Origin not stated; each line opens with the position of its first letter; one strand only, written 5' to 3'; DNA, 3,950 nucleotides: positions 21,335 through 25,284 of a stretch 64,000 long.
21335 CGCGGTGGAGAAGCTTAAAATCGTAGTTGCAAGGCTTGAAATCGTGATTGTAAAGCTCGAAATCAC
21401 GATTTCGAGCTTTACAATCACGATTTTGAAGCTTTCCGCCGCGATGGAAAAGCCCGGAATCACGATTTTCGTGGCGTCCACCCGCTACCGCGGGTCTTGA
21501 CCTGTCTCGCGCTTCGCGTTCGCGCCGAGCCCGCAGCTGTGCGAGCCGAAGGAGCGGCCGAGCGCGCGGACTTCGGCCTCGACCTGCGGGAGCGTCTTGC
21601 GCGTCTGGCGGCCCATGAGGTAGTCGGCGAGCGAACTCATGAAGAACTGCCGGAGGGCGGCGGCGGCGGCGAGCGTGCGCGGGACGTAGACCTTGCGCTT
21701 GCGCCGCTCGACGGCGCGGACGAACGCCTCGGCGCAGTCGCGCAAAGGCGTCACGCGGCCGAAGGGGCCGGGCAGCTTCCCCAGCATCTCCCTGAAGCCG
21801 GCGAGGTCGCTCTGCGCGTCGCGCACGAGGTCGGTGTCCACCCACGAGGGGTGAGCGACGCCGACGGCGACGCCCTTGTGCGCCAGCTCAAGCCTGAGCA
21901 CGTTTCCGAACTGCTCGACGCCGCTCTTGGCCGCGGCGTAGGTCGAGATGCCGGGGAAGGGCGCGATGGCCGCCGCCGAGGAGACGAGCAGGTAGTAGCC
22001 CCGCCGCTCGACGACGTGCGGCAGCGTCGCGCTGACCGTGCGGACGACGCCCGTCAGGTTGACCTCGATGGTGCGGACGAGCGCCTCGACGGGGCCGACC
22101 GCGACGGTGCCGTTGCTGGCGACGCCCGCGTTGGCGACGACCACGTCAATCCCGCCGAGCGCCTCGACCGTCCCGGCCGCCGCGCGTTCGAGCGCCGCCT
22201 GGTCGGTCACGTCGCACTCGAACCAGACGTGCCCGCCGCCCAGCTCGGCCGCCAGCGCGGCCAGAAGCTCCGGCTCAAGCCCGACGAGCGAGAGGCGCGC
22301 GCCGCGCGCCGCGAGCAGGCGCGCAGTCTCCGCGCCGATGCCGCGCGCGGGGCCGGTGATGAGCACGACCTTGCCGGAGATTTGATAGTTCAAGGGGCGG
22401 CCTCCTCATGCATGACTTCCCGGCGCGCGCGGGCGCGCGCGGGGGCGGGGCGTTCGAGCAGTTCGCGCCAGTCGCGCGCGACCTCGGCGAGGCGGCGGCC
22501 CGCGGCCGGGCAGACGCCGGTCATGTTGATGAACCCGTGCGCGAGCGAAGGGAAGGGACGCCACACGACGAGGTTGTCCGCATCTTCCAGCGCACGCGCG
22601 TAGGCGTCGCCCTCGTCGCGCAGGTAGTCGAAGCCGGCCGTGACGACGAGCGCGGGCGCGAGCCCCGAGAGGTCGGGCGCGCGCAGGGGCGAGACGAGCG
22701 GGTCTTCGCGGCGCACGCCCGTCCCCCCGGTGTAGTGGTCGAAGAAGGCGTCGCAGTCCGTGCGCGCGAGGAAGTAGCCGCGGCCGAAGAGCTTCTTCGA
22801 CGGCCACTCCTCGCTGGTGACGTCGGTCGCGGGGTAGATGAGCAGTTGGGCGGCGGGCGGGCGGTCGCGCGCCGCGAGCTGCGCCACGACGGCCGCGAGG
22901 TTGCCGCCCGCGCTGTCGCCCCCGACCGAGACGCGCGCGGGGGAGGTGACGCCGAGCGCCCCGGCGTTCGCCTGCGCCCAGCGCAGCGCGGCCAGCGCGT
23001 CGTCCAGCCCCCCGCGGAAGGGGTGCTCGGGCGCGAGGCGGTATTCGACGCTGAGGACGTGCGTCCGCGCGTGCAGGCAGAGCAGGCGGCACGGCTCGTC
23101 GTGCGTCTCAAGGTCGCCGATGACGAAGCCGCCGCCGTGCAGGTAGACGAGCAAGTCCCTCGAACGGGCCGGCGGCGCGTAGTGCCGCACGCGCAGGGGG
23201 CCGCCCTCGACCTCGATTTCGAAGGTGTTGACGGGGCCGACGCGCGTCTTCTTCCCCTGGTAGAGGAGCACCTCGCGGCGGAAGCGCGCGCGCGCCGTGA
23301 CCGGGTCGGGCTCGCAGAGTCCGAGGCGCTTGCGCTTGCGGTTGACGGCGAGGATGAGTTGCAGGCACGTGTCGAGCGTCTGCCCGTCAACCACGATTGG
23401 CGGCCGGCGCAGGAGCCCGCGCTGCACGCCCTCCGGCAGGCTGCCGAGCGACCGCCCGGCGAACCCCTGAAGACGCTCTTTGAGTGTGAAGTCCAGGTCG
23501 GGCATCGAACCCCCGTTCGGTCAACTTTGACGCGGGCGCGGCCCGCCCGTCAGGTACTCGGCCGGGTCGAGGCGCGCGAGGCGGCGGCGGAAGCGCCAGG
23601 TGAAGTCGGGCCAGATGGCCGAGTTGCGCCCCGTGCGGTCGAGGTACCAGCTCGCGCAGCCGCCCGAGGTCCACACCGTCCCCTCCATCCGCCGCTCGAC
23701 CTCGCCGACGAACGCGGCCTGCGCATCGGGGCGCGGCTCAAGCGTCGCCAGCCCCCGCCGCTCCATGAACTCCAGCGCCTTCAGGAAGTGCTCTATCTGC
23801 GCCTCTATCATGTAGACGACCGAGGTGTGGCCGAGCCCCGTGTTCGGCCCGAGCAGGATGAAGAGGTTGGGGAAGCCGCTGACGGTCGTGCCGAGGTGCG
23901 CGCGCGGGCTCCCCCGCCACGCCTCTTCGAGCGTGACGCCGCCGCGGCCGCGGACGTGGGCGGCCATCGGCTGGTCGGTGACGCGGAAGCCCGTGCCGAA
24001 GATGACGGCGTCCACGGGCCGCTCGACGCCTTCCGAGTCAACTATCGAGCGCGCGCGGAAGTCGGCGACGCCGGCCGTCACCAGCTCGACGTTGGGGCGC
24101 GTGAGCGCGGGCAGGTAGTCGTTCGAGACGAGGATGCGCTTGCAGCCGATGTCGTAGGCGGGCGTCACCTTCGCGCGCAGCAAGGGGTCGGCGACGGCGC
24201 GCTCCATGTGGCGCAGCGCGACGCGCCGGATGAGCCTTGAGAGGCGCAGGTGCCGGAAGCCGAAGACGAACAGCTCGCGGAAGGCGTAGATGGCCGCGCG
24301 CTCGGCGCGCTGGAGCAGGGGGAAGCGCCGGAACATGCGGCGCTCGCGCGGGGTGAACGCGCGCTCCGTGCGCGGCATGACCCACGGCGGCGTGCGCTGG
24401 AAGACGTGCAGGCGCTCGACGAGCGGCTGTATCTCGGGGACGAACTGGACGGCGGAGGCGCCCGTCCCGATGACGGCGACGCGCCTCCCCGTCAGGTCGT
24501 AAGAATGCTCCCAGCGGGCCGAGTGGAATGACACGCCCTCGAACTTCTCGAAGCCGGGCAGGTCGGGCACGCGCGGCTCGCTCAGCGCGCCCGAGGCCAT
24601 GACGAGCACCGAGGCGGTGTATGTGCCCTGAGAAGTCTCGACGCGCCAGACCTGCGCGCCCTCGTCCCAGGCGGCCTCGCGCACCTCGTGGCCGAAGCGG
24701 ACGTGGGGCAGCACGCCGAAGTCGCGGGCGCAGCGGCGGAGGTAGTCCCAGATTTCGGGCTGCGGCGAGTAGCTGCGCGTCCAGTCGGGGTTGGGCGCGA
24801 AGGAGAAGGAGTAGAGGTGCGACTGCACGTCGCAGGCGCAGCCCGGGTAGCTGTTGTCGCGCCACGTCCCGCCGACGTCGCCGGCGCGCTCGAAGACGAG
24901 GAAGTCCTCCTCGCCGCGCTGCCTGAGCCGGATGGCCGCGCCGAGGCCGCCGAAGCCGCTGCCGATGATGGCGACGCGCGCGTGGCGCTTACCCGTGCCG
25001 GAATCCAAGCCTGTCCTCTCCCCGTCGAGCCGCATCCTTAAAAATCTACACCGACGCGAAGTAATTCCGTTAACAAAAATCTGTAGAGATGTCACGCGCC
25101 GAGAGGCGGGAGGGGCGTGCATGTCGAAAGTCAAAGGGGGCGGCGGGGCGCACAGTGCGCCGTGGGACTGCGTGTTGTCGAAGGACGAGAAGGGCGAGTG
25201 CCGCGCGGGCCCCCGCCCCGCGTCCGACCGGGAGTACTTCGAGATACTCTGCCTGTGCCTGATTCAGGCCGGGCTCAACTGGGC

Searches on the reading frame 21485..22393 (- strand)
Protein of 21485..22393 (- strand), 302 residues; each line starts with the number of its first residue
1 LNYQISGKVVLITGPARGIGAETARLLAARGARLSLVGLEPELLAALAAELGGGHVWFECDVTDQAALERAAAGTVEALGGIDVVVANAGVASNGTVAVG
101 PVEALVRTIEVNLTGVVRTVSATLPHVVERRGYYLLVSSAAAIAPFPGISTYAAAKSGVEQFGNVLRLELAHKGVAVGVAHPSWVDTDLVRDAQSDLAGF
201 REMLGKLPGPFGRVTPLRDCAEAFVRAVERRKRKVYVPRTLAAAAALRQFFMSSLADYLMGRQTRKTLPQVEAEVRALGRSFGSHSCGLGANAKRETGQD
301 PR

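Call 8: search_protein_families(library=pfam, proteins=[window:21485-22393:-], max_evalue=0.01)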
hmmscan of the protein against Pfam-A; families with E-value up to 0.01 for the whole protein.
window:21485-22393:- (302 aa): 4 families
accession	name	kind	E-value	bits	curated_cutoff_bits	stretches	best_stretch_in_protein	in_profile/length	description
PF00106.31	adh_short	-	7.1e-43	146.8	26.6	1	8-196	1-193/195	short chain dehydrogenase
PF13561.12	adh_short_C2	-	1.6e-35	123.3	27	1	14-225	1-214/236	Enoyl-(Acyl carrier protein) reductase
PF08659.16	KR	-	1e-12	48.8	22.6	1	10-164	3-161/180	KR domain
PF01370.27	Epimerase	-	0.0011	18.9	20.9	1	10-147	1-123/240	NAD dependent epimerase/dehydratase family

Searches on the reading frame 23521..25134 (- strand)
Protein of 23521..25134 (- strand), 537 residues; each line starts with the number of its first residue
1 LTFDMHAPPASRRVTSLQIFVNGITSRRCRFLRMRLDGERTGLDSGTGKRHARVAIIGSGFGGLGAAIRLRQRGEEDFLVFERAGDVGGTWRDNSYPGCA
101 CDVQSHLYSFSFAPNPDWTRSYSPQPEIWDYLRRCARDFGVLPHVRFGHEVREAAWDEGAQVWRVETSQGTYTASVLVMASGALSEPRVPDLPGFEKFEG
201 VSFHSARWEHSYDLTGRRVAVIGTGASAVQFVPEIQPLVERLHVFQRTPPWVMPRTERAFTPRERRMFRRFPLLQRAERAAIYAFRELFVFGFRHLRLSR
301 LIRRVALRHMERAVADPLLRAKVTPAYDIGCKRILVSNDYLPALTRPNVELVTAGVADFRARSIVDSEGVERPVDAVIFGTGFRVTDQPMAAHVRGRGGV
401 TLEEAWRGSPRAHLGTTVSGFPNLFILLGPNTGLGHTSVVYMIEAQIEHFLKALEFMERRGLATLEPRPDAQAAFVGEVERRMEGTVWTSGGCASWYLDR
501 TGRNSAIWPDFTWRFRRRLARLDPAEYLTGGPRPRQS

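Call 8: search_protein_families(library=pfam, proteins=[window:23521-25134:-], max_evalue=0.01)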
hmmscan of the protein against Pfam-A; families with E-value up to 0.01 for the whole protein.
window:23521-25134:- (537 aa): 10 families
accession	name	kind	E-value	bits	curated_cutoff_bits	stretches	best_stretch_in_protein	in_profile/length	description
PF00743.25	FMO-like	-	1.1e-22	80.6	22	1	53-384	3-331/532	Flavin-binding monooxygenase-like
PF13738.12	Pyr_redox_3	-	5.3e-18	65.7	30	1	56-253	2-201/305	Pyridine nucleotide-disulphide oxidoreductase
PF07992.20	Pyr_redox_2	-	4.5e-15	56.3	26.1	1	53-267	2-192/291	Pyridine nucleotide-disulphide oxidoreductase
PF13450.12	NAD_binding_8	-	1.2e-12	48.3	21.9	1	56-121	1-64/68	NAD(P)-binding Rossmann-like domain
PF13434.12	Lys_Orn_oxgnase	-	1.8e-08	34.4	21.3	1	125-234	94-206/339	L-lysine 6-monooxygenase/L-ornithine 5-monooxygenase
PF01266.30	DAO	-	2.5e-08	34.3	27.9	1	53-94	1-42/353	FAD dependent oxidoreductase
PF13454.12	NAD_binding_9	-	0.00058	20.3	21.8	0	55-110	1-60/155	FAD-NAD(P)-binding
PF00890.30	FAD_binding_2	-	0.00081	19.1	20.4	1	54-90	2-37/414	FAD binding domain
PF03486.20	HI0933_like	-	0.003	17.5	50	0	53-88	2-36/244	HI0933-like protein Rossmann domain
PF00070.33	Pyr_redox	-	0.0036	18.2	22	0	53-83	1-30/82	Pyridine nucleotide-disulphide oxidoreductase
